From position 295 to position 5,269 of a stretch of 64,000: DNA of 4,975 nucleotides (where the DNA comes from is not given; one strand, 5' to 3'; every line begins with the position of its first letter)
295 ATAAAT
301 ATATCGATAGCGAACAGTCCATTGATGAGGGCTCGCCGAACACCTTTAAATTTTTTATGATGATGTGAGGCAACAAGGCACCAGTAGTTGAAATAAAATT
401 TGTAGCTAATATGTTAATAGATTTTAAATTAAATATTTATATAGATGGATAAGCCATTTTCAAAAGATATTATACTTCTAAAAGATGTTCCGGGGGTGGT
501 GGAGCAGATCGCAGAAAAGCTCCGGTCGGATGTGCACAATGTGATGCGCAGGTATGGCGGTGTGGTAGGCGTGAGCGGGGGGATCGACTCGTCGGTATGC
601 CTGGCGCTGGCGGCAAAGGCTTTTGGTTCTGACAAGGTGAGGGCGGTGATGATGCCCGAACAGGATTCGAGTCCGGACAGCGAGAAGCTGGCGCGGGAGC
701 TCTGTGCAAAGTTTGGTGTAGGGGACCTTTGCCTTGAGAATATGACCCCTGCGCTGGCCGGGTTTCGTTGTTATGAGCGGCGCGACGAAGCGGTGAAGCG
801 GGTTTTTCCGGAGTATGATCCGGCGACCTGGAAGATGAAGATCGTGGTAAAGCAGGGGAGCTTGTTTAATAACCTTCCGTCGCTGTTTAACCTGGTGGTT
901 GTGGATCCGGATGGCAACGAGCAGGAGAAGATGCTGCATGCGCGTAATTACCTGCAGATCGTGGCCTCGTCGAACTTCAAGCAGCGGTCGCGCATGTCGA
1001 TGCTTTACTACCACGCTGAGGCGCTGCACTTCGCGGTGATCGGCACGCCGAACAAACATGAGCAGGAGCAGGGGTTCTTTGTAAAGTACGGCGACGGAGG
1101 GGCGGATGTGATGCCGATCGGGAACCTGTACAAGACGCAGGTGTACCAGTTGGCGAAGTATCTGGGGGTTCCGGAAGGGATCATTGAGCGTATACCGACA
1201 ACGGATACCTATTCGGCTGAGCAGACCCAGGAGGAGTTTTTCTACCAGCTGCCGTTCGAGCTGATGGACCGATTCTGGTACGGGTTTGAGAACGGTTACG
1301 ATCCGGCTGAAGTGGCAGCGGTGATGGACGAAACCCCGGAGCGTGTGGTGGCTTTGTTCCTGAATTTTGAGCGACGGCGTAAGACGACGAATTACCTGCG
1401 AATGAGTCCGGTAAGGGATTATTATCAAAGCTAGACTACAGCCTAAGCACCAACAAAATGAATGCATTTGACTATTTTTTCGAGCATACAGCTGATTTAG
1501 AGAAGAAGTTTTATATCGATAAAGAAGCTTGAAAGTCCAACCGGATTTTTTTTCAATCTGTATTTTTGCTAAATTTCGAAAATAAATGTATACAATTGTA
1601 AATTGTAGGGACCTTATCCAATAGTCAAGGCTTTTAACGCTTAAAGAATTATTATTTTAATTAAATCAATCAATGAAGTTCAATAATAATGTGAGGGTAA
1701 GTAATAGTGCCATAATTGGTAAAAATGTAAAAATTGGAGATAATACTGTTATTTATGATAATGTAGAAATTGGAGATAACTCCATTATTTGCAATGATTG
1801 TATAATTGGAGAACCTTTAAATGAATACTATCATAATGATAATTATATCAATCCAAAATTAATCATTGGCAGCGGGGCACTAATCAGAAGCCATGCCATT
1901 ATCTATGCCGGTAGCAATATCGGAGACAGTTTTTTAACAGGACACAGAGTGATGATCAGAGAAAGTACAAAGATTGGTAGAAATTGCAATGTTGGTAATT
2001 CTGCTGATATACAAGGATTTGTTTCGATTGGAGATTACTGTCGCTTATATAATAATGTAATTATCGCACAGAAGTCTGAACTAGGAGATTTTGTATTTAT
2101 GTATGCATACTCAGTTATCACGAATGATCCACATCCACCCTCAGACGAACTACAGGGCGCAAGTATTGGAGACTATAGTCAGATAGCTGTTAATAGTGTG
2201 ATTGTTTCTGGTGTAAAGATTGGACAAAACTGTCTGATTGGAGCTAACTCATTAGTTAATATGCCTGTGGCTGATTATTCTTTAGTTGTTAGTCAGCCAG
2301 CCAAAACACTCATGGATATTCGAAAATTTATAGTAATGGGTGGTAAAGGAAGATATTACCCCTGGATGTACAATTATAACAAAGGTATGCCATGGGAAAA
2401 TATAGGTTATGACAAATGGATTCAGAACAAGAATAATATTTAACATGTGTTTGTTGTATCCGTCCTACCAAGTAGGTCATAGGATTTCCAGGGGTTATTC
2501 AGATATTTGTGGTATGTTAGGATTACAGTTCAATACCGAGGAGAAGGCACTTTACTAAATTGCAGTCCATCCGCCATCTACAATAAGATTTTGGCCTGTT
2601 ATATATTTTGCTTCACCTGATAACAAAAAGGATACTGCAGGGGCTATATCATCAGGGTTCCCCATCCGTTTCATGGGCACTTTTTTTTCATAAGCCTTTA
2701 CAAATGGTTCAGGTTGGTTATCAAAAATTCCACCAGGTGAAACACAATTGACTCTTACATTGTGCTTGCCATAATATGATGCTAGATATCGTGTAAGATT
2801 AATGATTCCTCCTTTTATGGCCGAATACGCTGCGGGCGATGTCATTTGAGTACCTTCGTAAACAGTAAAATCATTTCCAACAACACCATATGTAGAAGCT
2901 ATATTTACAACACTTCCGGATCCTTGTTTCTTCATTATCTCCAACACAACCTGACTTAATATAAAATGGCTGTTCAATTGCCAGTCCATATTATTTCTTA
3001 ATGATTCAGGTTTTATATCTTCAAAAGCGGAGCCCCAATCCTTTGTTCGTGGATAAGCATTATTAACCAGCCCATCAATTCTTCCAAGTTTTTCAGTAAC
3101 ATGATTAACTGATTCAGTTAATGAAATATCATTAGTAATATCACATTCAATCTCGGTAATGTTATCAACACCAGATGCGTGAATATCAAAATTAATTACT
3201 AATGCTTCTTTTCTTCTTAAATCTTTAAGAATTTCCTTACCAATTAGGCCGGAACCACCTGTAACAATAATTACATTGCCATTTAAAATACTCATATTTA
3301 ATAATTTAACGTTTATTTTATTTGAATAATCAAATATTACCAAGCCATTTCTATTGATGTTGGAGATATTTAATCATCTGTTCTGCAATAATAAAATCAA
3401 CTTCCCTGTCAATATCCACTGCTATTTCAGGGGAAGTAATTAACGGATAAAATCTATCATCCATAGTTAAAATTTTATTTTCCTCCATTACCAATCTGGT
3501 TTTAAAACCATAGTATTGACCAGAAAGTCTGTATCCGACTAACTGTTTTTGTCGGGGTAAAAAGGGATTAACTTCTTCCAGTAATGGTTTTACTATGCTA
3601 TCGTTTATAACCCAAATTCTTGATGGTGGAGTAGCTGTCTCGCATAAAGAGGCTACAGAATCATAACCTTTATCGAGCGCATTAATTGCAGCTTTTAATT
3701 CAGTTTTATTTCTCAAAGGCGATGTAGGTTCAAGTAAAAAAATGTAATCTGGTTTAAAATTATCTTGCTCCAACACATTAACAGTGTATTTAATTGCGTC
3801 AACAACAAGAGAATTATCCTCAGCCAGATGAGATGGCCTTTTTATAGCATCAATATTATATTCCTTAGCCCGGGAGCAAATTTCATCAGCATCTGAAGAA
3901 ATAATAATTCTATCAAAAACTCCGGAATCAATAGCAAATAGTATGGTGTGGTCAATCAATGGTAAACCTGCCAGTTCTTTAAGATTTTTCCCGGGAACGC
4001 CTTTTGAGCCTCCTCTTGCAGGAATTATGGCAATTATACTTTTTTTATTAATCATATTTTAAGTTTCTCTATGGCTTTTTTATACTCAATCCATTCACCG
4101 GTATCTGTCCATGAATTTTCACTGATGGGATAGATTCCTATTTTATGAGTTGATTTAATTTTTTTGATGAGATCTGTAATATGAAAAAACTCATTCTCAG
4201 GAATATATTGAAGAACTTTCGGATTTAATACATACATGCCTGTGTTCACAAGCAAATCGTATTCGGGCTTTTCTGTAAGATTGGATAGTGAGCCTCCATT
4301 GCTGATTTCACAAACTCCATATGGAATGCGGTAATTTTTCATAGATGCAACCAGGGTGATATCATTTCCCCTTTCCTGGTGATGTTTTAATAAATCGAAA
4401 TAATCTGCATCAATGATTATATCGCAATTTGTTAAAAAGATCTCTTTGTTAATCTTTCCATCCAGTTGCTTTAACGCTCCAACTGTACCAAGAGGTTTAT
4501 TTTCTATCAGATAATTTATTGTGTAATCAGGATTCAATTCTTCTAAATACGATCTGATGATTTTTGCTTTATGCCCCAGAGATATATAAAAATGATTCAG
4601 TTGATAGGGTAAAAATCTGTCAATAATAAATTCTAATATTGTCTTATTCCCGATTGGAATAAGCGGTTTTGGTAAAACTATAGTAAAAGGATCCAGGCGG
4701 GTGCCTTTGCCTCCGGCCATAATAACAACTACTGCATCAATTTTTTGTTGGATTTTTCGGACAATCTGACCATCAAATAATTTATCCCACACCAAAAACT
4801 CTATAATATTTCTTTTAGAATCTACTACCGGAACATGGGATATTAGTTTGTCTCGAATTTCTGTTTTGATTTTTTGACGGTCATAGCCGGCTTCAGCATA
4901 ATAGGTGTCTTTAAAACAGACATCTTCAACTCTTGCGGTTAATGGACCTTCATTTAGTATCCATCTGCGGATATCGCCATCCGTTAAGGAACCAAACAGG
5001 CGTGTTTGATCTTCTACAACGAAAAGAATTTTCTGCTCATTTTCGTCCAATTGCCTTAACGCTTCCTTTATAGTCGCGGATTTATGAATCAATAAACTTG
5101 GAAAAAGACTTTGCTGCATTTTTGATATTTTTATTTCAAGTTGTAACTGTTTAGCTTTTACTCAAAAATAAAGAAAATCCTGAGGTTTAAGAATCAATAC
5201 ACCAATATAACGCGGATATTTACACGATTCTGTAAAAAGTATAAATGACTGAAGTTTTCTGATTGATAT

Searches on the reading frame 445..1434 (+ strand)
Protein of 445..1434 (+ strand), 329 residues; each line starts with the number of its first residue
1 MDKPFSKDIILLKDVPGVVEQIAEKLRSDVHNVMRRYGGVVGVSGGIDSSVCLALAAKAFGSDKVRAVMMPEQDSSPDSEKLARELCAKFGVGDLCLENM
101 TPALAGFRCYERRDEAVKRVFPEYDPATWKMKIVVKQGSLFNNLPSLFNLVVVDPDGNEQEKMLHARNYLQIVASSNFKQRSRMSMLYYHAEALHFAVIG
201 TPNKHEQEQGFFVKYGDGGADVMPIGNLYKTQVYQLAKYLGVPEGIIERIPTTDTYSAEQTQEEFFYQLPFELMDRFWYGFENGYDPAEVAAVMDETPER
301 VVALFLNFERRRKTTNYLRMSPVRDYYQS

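Call 14: search_protein_families(library=pfam, proteins=[window:445-1434:+], max_evalue=0.0001)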
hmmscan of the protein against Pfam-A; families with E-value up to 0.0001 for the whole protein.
window:445-1434:+ (329 aa): 3 families
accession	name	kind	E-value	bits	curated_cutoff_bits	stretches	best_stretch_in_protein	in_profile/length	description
PF02540.23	NAD_synthase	-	1.1e-47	162.7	21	2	171-304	97-231/242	NAD synthase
PF06508.19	QueC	-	1.4e-05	25.1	22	0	40-97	3-58/210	Queuosine biosynthesis protein QueC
PF03054.22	tRNA_Me_trans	-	5e-05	23.5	20.6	0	40-81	4-43/202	tRNA methyl transferase HUP domain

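Call 18: search_protein_families(library=ncbifam, proteins=[window:445-1434:+], max_evalue=0.00001)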
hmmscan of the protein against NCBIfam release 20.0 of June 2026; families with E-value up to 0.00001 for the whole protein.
window:445-1434:+ (329 aa): 8 families
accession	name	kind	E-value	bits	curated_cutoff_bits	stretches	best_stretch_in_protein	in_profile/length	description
NF002048.0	PRK00876.1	subfamily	4.6e-124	413.5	313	1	11-323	12-321/330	NAD(+) synthase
NF010587.0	PRK13980.1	equivalog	7.2e-50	169.6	255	2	171-301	109-238/267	NAD+ synthase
TIGR00552.1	nadE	equivalog_domain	3.1e-45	154.4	63.65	2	161-304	95-223/251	NAD(+) synthase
NF001979.1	PRK00768.1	equivalog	1e-25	90.7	250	1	170-280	127-238/266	NAD(+) synthase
NF010588.0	PRK13981.1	equivalog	1.4e-24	86.4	479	2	39-93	288-342/546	NAD+ synthase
TIGR00884.1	guaA_Cterm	equivalog_domain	6.1e-08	32.3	338.75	0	20-71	4-50/310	glutamine-hydrolyzing GMP synthase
TIGR00268.2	TIGR00268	equivalog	2e-07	30.5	150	1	33-93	9-70/259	ATP-dependent sacrificial sulfur transferase LarE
NF000848.1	PRK00074.1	equivalog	1.2e-06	27.4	400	0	21-70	198-247/512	glutamine-hydrolyzing GMP synthase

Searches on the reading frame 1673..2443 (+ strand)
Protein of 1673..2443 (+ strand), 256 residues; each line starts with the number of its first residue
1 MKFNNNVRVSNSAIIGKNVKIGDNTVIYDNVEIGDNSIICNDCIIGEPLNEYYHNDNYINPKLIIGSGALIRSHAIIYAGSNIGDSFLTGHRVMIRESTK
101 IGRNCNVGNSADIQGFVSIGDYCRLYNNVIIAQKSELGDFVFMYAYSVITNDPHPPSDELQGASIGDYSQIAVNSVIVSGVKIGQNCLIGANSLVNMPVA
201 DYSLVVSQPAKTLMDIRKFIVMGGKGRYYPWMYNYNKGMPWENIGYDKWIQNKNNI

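Call 14: search_protein_families(library=pfam, proteins=[window:1673-2443:+], max_evalue=0.0001)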
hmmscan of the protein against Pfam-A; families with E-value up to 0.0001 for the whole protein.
window:1673-2443:+ (256 aa): 3 families
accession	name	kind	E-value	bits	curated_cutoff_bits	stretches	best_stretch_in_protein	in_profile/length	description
PF00132.30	Hexapep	-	1e-31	107.7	27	3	13-46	2-35/36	Bacterial transferase hexapeptide (six repeats)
PF25084.1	LbH_EIF2B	-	7e-15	55.4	54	2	5-87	8-85/105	EIF2B subunit epsilon LbH domain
PF14602.12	Hexapep_2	-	6.9e-11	42.1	27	0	181-195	2-16/34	Hexapeptide repeat of succinyl-transferase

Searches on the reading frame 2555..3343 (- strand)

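Call 4: search_protein_families(library=pfam, proteins=[window:2555-3343:-], max_evalue=0.01)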
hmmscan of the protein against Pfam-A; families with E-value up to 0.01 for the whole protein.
window:2555-3343:- (262 aa): 4 families
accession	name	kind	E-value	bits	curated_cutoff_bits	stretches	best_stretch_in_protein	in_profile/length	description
PF13561.12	adh_short_C2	-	9.2e-45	153.5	27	1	34-260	8-236/236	Enoyl-(Acyl carrier protein) reductase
PF00106.31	adh_short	-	4.4e-31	108.3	26.6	1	23-206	1-182/195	short chain dehydrogenase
PF01370.27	Epimerase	-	2.2e-07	31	20.9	1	25-207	1-176/240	NAD dependent epimerase/dehydratase family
PF08659.16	KR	-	0.00078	19.8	22.6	0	54-133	48-123/180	KR domain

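Call 8: search_protein_families(library=ncbifam, proteins=[window:2555-3343:-], max_evalue=0.00001)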
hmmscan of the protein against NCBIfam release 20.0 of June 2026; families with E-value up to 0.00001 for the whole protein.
window:2555-3343:- (262 aa): 197 families (the best 25 are shown)
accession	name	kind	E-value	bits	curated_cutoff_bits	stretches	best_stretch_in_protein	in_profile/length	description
NF006619.0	PRK09186.1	equivalog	7.4e-81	271.5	255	1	20-260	2-255/256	oxidoreductase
NF050062.1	FlagModPtmA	equivalog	1.7e-52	178.5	350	1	20-260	2-255/256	flagellin modification protein PtmA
NF006070.0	PRK08213.1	subfamily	1.7e-44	152.3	279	1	17-262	7-259/259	gluconate 5-dehydrogenase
NF005559.1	PRK07231.1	subfamily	4.7e-42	144.2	215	1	20-260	2-248/249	glucose 1-dehydrogenase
NF009466.0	PRK12826.1-2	subfamily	2.2e-41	142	222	1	23-259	4-244/248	3-oxoacyl-ACP reductase FabG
NF052558.1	MBtsdlDhBudC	equivalog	1.9e-40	139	270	1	21-261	2-243/250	meso-2,3-butanediol dehydrogenase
TIGR01830.1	3oxo_ACP_reduc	equivalog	3.1e-40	138.4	297.75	1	26-258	2-237/239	3-oxoacyl-[acyl-carrier-protein] reductase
NF004791.0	PRK06138.1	equivalog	1.6e-39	135.7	312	1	20-261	3-251/252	SDR family oxidoreductase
NF009464.0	PRK12824.1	subfamily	4.3e-39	134.7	269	1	24-259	4-242/245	3-oxoacyl-ACP reductase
NF005007.0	PRK06398.1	equivalog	1.4e-38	132.5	341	1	20-261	5-247/259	aldose dehydrogenase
NF004197.0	PRK05653.1-1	equivalog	4.4e-38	131.3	332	1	19-259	4-246/249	3-oxoacyl-ACP reductase FabG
NF005309.0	PRK06841.1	subfamily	1.7e-37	129.3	286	1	20-260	13-253/255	GolD/DthD family dehydrogenase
NF047420.2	EF_P_mod_YmfI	equivalog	2.6e-37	128.8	238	1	25-259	2-235/236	elongation factor P 5-aminopentanone reductase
NF047923.1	pyridox_DH_SDR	equivalog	6.5e-37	127.4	325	1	21-260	2-241/243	pyridoxal 4-dehydrogenase, SDR-type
NF004199.0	PRK05653.1-4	equivalog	1.6e-36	126.2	301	1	20-259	3-245/247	3-oxoacyl-ACP reductase FabG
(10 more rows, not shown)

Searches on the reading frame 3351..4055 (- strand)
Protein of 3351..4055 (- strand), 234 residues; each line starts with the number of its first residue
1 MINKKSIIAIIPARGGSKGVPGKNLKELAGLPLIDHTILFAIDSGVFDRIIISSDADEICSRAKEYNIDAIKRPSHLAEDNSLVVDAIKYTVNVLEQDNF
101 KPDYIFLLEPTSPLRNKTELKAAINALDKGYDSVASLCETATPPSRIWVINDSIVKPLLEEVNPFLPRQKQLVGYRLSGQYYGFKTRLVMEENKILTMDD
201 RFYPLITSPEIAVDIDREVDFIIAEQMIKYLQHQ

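Call 4: search_protein_families(library=pfam, proteins=[window:3351-4055:-], max_evalue=0.01)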
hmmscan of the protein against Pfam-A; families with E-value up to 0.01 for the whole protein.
window:3351-4055:- (234 aa): 1 family
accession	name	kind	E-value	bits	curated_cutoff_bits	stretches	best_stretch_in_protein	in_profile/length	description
PF02348.25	CTP_transf_3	-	1.5e-23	84.2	22.6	1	8-147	1-135/217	Cytidylyltransferase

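Call 8: search_protein_families(library=ncbifam, proteins=[window:3351-4055:-], max_evalue=0.00001)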
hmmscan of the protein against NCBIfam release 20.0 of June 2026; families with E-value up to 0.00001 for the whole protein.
window:3351-4055:- (234 aa): 6 families
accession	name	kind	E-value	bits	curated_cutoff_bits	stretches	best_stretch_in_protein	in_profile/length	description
TIGR03584.1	PseF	equivalog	1.8e-33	116.1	205.7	1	8-228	1-220/222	pseudaminic acid cytidylyltransferase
NF009905.0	PRK13368.1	subfamily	9.1e-11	41.5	255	1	6-160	2-146/243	3-deoxy-manno-octulosonate cytidylyltransferase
NF003952.0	PRK05450.1-5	subfamily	1.1e-10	41.1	193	1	6-130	2-119/250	3-deoxy-manno-octulosonate cytidylyltransferase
TIGR00466.1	kdsB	equivalog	8.3e-09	35.2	155.2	1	6-74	2-69/241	3-deoxy-manno-octulosonate cytidylyltransferase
NF003950.0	PRK05450.1-3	subfamily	2.1e-08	33.8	234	1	7-89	3-85/248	3-deoxy-manno-octulosonate cytidylyltransferase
NF003948.0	PRK05450.1-1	equivalog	2.3e-07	30.3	281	1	4-131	3-124/248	3-deoxy-manno-octulosonate cytidylyltransferase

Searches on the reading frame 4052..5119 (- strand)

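Call 4: search_protein_families(library=pfam, proteins=[window:4052-5119:-], max_evalue=0.01)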
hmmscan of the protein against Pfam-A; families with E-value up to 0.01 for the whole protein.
window:4052-5119:- (355 aa): 3 families
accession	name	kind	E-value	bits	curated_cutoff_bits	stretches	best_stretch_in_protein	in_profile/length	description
PF00483.29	NTP_transferase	-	5.2e-36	124.9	21.2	1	131-353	2-242/245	Nucleotidyl transferase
PF12804.13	NTP_transf_3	-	3.1e-11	44.2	27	1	131-261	1-125/160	MobA-like NTP transferase domain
PF00571.33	CBS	-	1.8e-07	31.8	24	1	11-55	12-56/57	CBS domain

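Call 8: search_protein_families(library=ncbifam, proteins=[window:4052-5119:-], max_evalue=0.00001)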
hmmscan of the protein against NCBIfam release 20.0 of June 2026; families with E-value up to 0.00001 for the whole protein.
window:4052-5119:- (355 aa): 28 families (the best 25 are shown)
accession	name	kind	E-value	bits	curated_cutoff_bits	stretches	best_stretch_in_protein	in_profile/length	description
TIGR03992.1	Arch_glmU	subfamily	1.2e-33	116.6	292.1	1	131-342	3-216/393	bifunctional sugar-1-phosphate nucleotidylyltransferase/acetyltransferase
NF052502.1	man1P_GTase_Rv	exception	2.3e-26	92.5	440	1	131-311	3-187/352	mannose-1-phosphate guanylyltransferase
NF041313.1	UDPGP_AglF_Halo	equivalog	2e-23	83.1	400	1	132-304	4-180/234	UTP--glucose-1-phosphate uridylyltransferase AglF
TIGR02623.1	G1P_cyt_trans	equivalog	2.1e-23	83.1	300.25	2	131-194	3-66/255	glucose-1-phosphate cytidylyltransferase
NF049965.1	GlMnHpPGnyltfHddC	equivalog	4.3e-23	82.1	300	1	132-326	4-195/221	D-glycero-D-manno-heptose 1-phosphate guanosyltransferase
NF041173.1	Sug_nt_acttase_Thmprot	equivalog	1.2e-22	80.5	600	1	131-342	3-216/405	bifunctional sugar-1-phosphate nucleotidylyltransferase/acetyltransferase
TIGR01208.1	rmlA_long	equivalog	4.5e-20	71.8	320.25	1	132-349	3-230/353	glucose-1-phosphate thymidylyltransferase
NF045761.1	NAMPUrTaseMurU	equivalog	3e-17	63.3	250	1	132-342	4-216/226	N-acetylmuramate alpha-1-phosphate uridylyltransferase MurU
TIGR01173.1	glmU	equivalog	2e-13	50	366.85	1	131-304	3-178/452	bifunctional UDP-N-acetylglucosamine diphosphorylase/glucosamine-1-phosphate N-acetyltransferase GlmU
NF010940.0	PRK14360.1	equivalog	2.1e-12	46.4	602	1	130-305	3-183/452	bifunctional UDP-N-acetylglucosamine diphosphorylase/glucosamine-1-phosphate N-acetyltransferase GlmU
TIGR02091.1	glgC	equivalog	1.8e-11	43.7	424.9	1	130-341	2-247/364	glucose-1-phosphate adenylyltransferase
NF010934.1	PRK14354.1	equivalog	1e-09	37.5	450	1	131-304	2-178/447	bifunctional UDP-N-acetylglucosamine diphosphorylase/glucosamine-1-phosphate N-acetyltransferase GlmU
NF001947.0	PRK00725.1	subfamily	1.1e-09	37.6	470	0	124-179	12-68/426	glucose-1-phosphate adenylyltransferase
NF045495.1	AdoCbiPCobY_Meth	equivalog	2.2e-09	37.1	250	1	132-220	4-90/195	adenosylcobinamide-phosphate guanylyltransferase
NF010939.0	PRK14359.1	equivalog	3.1e-09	35.9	592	1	130-322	4-201/430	bifunctional UDP-N-acetylglucosamine diphosphorylase/glucosamine-1-phosphate N-acetyltransferase GlmU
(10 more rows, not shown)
